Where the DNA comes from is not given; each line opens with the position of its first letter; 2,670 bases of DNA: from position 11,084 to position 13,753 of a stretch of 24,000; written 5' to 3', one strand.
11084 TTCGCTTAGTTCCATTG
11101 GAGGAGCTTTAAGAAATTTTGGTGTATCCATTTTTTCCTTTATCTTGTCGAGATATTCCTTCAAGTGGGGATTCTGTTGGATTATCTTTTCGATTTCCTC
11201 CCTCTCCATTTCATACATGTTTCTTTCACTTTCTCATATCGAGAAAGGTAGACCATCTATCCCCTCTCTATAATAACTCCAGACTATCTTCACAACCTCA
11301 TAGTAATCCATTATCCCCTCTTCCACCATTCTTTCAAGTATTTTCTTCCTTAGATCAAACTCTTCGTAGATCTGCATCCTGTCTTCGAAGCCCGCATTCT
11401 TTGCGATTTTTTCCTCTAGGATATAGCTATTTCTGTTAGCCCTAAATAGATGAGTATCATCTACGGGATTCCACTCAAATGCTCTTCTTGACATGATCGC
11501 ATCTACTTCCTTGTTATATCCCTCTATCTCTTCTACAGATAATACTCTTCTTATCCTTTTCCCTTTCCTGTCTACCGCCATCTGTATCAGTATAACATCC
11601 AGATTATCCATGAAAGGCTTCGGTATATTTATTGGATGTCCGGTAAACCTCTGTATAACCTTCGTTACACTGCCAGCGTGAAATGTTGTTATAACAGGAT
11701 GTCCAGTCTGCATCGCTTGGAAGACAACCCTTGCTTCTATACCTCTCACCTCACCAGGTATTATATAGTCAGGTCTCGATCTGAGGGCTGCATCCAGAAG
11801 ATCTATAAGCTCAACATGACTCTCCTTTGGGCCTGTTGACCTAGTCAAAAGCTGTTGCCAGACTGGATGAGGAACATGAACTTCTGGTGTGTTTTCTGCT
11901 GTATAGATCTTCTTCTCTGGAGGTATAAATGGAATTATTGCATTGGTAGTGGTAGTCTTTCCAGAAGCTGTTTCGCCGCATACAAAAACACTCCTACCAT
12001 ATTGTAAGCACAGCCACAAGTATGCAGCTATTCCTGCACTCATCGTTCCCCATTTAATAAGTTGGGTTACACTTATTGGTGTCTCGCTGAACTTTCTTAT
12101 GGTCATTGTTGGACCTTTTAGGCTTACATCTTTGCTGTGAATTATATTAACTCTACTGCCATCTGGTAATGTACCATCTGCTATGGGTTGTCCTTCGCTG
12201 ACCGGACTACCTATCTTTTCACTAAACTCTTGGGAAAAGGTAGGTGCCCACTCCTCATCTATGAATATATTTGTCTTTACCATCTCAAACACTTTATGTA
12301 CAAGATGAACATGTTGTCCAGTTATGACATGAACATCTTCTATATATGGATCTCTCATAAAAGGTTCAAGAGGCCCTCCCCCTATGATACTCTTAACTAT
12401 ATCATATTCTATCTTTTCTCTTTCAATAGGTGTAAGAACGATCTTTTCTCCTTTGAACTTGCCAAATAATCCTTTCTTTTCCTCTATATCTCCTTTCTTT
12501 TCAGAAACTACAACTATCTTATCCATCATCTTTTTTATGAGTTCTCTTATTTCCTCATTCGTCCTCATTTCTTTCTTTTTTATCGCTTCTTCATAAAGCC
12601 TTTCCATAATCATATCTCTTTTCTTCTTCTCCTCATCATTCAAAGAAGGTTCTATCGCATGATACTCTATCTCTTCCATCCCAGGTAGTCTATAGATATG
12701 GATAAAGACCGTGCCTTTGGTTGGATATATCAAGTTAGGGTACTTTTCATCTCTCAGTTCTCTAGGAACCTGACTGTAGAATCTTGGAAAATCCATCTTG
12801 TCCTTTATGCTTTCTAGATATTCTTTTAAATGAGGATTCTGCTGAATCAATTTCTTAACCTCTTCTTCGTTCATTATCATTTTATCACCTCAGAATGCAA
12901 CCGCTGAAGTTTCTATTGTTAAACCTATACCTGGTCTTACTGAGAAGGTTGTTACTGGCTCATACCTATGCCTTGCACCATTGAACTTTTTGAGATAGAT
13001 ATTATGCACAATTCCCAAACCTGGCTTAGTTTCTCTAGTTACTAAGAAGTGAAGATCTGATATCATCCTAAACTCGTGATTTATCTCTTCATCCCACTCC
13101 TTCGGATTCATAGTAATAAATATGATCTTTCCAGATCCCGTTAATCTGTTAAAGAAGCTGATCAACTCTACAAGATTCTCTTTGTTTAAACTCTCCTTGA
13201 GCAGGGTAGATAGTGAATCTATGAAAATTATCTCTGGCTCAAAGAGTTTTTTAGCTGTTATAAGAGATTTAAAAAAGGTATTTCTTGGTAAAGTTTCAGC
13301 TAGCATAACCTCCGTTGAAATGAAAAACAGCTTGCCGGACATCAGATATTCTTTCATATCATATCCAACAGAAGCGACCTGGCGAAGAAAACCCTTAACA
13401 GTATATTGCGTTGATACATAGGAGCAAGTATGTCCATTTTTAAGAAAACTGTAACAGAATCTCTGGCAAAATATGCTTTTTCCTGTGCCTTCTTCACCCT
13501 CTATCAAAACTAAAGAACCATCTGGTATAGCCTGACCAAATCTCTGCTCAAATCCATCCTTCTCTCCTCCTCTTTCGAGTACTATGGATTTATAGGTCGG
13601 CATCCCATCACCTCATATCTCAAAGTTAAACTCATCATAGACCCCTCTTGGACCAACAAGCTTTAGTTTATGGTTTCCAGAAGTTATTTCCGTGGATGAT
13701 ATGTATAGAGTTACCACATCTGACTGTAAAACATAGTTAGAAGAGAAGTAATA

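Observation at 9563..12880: Two intact tandem ArlI/FlaI motor ATPase paralogues with mosaic near-identical DNA patches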

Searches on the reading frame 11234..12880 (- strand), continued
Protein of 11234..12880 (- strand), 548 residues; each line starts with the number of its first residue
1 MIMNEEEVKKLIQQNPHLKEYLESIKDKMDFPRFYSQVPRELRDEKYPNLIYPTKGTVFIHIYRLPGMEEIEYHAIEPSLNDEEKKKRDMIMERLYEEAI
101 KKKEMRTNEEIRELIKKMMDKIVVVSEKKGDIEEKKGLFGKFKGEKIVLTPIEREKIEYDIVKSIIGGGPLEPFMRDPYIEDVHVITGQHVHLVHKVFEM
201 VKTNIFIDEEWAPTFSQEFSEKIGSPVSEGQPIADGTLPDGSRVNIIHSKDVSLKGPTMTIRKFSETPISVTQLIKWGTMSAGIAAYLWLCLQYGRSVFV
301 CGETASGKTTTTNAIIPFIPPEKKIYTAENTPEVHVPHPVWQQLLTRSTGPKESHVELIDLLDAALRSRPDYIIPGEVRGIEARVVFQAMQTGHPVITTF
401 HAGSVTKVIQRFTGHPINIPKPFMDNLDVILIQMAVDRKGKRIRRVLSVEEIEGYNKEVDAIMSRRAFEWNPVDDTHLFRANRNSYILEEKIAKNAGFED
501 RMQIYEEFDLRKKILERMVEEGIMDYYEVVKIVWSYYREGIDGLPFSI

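Call 29: search_protein_representatives(alignment_id=A1)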
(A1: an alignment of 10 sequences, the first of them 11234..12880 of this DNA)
Query: 10 sequences, 549 profile positions. Proteins with E-value up to 0.001 (for the whole library): 24280; up to 1e-10: 9027; up to 1e-30: 2202. The best 150 are listed.
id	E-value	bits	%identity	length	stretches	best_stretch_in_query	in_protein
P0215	5.3e-188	642.3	-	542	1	8-549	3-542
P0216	4.2e-184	629.4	-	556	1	9-542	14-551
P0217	7.5e-182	622.0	-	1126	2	7-393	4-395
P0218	1.0e-175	601.7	-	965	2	8-395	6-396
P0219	1.3e-171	588.2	-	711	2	6-394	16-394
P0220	3.6e-170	583.4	-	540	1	5-546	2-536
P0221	6.0e-167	572.8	-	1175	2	5-397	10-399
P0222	8.3e-167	572.3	-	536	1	8-547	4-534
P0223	1.5e-166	571.5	-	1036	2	10-397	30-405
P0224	5.5e-165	566.3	-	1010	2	300-549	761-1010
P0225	1.3e-164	565.1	-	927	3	7-394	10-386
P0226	4.1e-162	556.8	-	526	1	11-548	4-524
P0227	1.4e-160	551.8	-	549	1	8-548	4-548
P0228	8.2e-156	536.0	-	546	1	9-548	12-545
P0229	1.6e-153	528.5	-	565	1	7-548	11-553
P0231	1.8e-152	525.0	-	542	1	10-536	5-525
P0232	4.2e-152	523.8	-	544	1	5-549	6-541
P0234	6.0e-147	506.8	-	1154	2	102-540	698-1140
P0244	6.9e-136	470.3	-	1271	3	15-309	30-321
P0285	1.6e-91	323.9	-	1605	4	149-456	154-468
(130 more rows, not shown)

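Call 39: list_cluster_members(proteins=[P0215, P0216, P0226, P0227, P0222, P0220, P0232, P0217, P0231, P0229])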
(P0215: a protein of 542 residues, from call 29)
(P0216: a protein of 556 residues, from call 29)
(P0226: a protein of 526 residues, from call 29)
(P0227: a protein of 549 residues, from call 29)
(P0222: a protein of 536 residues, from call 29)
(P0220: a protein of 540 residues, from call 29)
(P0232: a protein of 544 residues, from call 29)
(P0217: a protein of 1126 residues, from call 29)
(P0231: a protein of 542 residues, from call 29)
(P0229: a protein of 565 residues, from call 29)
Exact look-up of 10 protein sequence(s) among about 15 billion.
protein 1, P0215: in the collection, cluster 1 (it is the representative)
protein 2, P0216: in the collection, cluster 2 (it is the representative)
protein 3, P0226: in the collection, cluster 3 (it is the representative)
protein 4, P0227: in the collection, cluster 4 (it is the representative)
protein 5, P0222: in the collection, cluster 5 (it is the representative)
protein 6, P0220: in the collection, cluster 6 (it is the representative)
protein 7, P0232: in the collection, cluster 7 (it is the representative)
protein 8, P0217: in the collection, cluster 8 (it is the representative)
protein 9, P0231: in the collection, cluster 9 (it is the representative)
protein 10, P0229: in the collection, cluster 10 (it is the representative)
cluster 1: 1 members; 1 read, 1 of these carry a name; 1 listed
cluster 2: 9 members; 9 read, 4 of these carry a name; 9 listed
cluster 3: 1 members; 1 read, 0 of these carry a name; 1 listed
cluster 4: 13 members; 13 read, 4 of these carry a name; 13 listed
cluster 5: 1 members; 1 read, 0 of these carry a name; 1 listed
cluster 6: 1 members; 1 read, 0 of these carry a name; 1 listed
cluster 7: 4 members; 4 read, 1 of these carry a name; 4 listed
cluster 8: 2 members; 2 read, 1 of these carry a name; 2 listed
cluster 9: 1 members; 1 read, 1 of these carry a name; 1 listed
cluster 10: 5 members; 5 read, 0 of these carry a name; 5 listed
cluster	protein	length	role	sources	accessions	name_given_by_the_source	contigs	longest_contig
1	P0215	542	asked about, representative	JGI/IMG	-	flagellar protein FlaI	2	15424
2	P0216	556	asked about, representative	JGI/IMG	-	-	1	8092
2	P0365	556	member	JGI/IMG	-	flagellar protein FlaI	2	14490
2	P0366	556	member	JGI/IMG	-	flagellar protein FlaI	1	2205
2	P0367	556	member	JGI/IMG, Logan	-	archaeal flagellar protein FlaI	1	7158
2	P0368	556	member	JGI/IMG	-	flagellar protein FlaI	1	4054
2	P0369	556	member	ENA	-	-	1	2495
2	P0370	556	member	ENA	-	-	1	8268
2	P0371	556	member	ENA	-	-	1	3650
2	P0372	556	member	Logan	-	-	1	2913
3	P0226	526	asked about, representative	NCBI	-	-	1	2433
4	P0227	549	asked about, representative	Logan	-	-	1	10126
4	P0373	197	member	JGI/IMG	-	flagellar protein FlaI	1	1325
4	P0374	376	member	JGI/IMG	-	flagellar protein FlaI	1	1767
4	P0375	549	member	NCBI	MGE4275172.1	MAG: type II/IV secretion system ATPase subunit [Candidatus Methanomethylophilaceae ...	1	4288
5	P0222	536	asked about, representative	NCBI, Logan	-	-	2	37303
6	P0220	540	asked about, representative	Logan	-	-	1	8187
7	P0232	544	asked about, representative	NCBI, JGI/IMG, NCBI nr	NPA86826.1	MAG: Flp pilus assembly complex ATPase component [Candidatus Diapherotrites archaeon] | Flp pilus assembly complex ATPase component [Candidatus Diapherotrites archaeon]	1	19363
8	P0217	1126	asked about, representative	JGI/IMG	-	-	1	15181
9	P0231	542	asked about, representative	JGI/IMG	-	archaeal flagellar protein FlaI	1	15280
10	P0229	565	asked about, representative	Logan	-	-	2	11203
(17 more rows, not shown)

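Call 55: find_related_loci(query=A2, collection=metagenome_contigs, flank=5000)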
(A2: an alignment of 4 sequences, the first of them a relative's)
Query A2 (556 aa) in metagenome_contigs; peptide patterns used: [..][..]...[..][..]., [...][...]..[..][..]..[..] (x = any residue, [..] = any of these).
600 stretches matched a pattern (row limit reached: there are more); 533 encode a relative of the query (tblastn E <= 1e-3); the best 80 are kept; 80 distinct loci.
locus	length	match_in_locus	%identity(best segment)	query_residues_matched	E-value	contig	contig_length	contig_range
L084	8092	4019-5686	100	1-556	0e+0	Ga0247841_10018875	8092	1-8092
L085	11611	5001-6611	60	10-554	0e+0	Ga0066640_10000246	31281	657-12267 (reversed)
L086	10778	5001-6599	56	13-554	0e+0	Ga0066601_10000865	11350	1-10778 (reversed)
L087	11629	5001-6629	55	11-554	0e+0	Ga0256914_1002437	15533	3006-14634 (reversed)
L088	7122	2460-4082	56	11-554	0e+0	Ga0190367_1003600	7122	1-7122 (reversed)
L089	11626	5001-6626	55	12-554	0e+0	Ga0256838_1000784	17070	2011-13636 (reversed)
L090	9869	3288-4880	56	11-546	0e+0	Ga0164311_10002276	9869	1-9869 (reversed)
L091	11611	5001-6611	60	10-554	0e+0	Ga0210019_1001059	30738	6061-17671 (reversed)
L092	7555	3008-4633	53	12-554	0e+0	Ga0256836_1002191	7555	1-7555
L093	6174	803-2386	53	10-550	0e+0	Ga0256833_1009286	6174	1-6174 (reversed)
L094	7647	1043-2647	51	5-550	0e+0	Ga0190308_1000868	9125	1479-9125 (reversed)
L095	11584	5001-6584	52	10-550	0e+0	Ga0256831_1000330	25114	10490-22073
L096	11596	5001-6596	51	8-550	0e+0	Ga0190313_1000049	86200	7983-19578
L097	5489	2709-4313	50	7-555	0e+0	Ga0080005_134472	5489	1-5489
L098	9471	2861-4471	49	7-554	0e+0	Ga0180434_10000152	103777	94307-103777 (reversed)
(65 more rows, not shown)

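Call 62: search_protein_families(library=pfam, proteins=[P0217, P0218, P0221, P0224, P0234, P0244, P0285], max_evalue=0.1)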
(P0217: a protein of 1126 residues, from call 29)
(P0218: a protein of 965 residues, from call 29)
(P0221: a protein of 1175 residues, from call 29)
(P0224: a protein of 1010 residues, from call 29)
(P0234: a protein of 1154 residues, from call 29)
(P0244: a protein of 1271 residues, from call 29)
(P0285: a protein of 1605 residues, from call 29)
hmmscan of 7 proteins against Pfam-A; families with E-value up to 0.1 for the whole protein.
P0217 (1126 aa): 4 families
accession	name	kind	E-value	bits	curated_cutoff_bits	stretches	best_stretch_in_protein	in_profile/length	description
PF00437.27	T2SSE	-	7.4e-27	94.4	24.9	1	170-394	5-234/370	Type II/IV secretion system protein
PF14890.11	Intein_splicing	-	5.5e-06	26.7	35.8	1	409-959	10-148/155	Intein splicing domain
PF13555.12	AAA_29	-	0.0068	16.6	27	1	275-327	4-51/61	P-loop containing region of AAA domain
PF25083.1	GIPC1_GH1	-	0.051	14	28.4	0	722-763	11-52/67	GIPC1-3 GH1 domain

P0218 (965 aa): 3 families
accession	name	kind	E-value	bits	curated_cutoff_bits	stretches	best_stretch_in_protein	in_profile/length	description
PF00437.27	T2SSE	-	6.6e-29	101.1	24.9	1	169-393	5-234/370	Type II/IV secretion system protein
PF13555.12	AAA_29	-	0.0008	19.6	27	1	274-317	4-42/61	P-loop containing region of AAA domain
PF14890.11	Intein_splicing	-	0.0016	18.7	35.8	1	401-491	2-72/155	Intein splicing domain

P0221 (1175 aa): 6 families
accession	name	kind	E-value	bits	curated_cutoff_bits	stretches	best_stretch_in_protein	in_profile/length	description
PF00437.27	T2SSE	-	4.1e-27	95.2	24.9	2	203-399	36-239/370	Type II/IV secretion system protein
PF14890.11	Intein_splicing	-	2.8e-07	30.9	35.8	1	407-861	11-146/155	Intein splicing domain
PF13401.12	AAA_22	-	0.001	19.8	27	1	297-371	6-84/130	AAA domain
PF00005.33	ABC_tran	-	0.04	14.9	25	0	291-330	6-45/137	ABC transporter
PF16796.11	Microtub_bd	-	0.051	13.9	27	0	281-315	75-110/155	Microtubule binding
PF13555.12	AAA_29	-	0.064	13.5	27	0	294-325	21-51/61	P-loop containing region of AAA domain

P0224 (1010 aa): 5 families
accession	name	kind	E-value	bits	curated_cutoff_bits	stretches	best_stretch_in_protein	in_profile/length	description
PF00437.27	T2SSE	-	6e-30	104.6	24.9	2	772-875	156-256/370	Type II/IV secretion system protein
PF14528.11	LAGLIDADG_3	-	9.3e-23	80.7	22.5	2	568-639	2-79/82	LAGLIDADG-like domain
PF14890.11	Intein_splicing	-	1.3e-18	67.8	35.8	1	375-771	40-155/155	Intein splicing domain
PF05204.19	Hom_end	-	1.8e-08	34.9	21.1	2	569-629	14-84/110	Homing endonuclease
PF14527.11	LAGLIDADG_WhiA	-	2.6e-08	34.3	23.2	1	570-626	2-62/93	WhiA LAGLIDADG-like domain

P0234 (1154 aa): 32 families (the best 25 are shown)
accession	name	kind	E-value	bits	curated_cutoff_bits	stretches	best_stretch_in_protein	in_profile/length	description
PF00437.27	T2SSE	-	1.2e-92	310.9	24.9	2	766-1039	7-277/370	Type II/IV secretion system protein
PF01580.24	FtsK_SpoIIIE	-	4.1e-08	33.4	24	2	896-916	39-59/221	FtsK/SpoIIIE family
PF13245.12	AAA_19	-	8.4e-08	32.9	25.1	2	894-924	9-39/134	AAA domain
PF13191.12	AAA_16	-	4.5e-07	30.9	32.6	1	896-943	24-70/167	AAA ATPase domain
PF00005.33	ABC_tran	-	5.2e-07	30.8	25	1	899-932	14-47/137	ABC transporter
PF06414.18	Zeta_toxin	-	1.1e-06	28.7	22.3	2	385-414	15-45/199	Zeta toxin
PF23989.1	PilB3_C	-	7.2e-06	26.5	27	0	586-632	21-67/83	PilB3-like, C-terminal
PF13555.12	AAA_29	-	1.1e-05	25.6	27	0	886-914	9-40/61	P-loop containing region of AAA domain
PF13401.12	AAA_22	-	1.3e-05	26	27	0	388-443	7-64/130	AAA domain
PF25199.1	nSTAND_NTPase5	-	4.7e-05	23.7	34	0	895-942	40-89/145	Novel STAND NTPase 5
PF13964.12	Kelch_6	-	0.00076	19.8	25.3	0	899-931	14-45/50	Kelch motif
PF01078.27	Mg_chelatase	-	0.00093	19.1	20.3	0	897-931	23-57/207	Magnesium chelatase, subunit ChlI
PF00448.28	SRP54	-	0.0014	18.7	22.7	0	897-920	2-25/196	SRP54-type protein, GTPase domain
PF20720.3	nSTAND3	-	0.0015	18.7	27.2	0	898-935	19-57/155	Novel STAND NTPase 3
PF13479.12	AAA_24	-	0.0021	18.4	27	0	897-921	3-23/195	AAA domain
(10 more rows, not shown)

P0244 (1271 aa): 5 families
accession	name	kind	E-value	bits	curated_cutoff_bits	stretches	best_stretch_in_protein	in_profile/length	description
PF14890.11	Intein_splicing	-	2.7e-38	131.7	35.8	2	337-754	10-155/155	Intein splicing domain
PF00437.27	T2SSE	-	7.4e-26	91.1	24.9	1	754-843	150-235/370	Type II/IV secretion system protein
PF14528.11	LAGLIDADG_3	-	6.9e-11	42.7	22.5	1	602-677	3-81/82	LAGLIDADG-like domain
PF13555.12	AAA_29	-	0.004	17.3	27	0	283-320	2-34/61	P-loop containing region of AAA domain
PF23989.1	PilB3_C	-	0.064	13.9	27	0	1220-1268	26-73/83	PilB3-like, C-terminal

P0285 (1605 aa): 47 families (the best 25 are shown)
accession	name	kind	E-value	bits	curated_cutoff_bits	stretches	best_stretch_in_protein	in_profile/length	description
PF00437.27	T2SSE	-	1.6e-139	465.1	24.9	4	173-449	4-275/370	Type II/IV secretion system protein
PF00005.33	ABC_tran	-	2.3e-13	51.4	25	3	296-339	7-49/137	ABC transporter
PF13555.12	AAA_29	-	1.4e-11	44.4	27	2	1380-1403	22-45/61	P-loop containing region of AAA domain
PF13401.12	AAA_22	-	3.4e-11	44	27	0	299-349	4-39/130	AAA domain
PF13245.12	AAA_19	-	4e-11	43.7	25.1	2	300-328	11-39/134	AAA domain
PF01580.24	FtsK_SpoIIIE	-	3e-10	40.4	24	1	290-320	39-59/221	FtsK/SpoIIIE family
PF13191.12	AAA_16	-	8.9e-10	39.8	32.6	0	850-887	24-61/167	AAA ATPase domain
PF13604.12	AAA_30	-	3.6e-09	37.1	27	0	293-326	10-44/191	AAA domain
PF03029.23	ATP_bind_1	-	4.8e-08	33.5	27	0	855-880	1-30/240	Conserved hypothetical ATP binding protein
PF06414.18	Zeta_toxin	-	5.5e-08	32.9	22.3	0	303-351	19-66/199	Zeta toxin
PF00270.35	DEAD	-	9.9e-08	32.3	26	0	1381-1434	15-70/167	DEAD/DEAH box helicase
PF04310.18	MukB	-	2.7e-07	31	23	1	1383-1467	29-109/226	MukB N-terminal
PF12775.13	AAA_7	-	2.8e-07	30.7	25.8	0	289-325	22-58/181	P-loop containing dynein motor region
PF13521.12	AAA_28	-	5.9e-07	30.3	27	0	1383-1402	2-21/164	AAA domain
PF25199.1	nSTAND_NTPase5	-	6.2e-07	29.8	34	0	1382-1400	43-61/145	Novel STAND NTPase 5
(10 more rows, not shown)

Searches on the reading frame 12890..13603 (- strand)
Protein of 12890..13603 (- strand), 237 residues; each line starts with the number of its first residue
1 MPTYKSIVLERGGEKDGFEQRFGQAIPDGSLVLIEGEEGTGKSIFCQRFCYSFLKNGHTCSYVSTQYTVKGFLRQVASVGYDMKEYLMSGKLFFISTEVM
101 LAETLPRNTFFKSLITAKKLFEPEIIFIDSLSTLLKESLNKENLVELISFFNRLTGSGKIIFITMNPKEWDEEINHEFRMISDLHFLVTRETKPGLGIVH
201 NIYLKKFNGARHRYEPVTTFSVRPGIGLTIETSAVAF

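Call 5: search_protein_families(library=pfam, proteins=[window:12890-13603:-], max_evalue=0.01)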
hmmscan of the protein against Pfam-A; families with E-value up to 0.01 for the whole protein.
window:12890-13603:- (237 aa): 9 families
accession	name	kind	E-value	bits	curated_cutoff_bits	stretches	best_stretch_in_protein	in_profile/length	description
PF06745.19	ATPase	-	2e-20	73.6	26.6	1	17-168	7-166/231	KaiC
PF13481.12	AAA_25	-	5.5e-05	23.3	27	1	24-142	28-163/195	AAA domain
PF20720.3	nSTAND3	-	0.00015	21.9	27.2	1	30-65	18-53/155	Novel STAND NTPase 3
PF19263.5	DUF5906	-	0.00042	21.4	27.6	1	35-118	2-75/114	Family of unknown function (DUF5906)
PF24883.2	NPHP3_N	-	0.00045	20.9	24.8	1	28-149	21-147/164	Nephrocystin 3, N-terminal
PF13191.12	AAA_16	-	0.0029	18.5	32.6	1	16-65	10-52/167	AAA ATPase domain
PF00004.35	AAA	-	0.0032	18.4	21.2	0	32-179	1-124/131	ATPase family associated with various cellular activities (AAA)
PF13401.12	AAA_22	-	0.0049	17.6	27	0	30-78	6-56/130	AAA domain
PF07088.17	GvpD_P-loop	-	0.0087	16.4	24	0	28-68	9-48/189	GvpD gas vesicle protein, P-loop domain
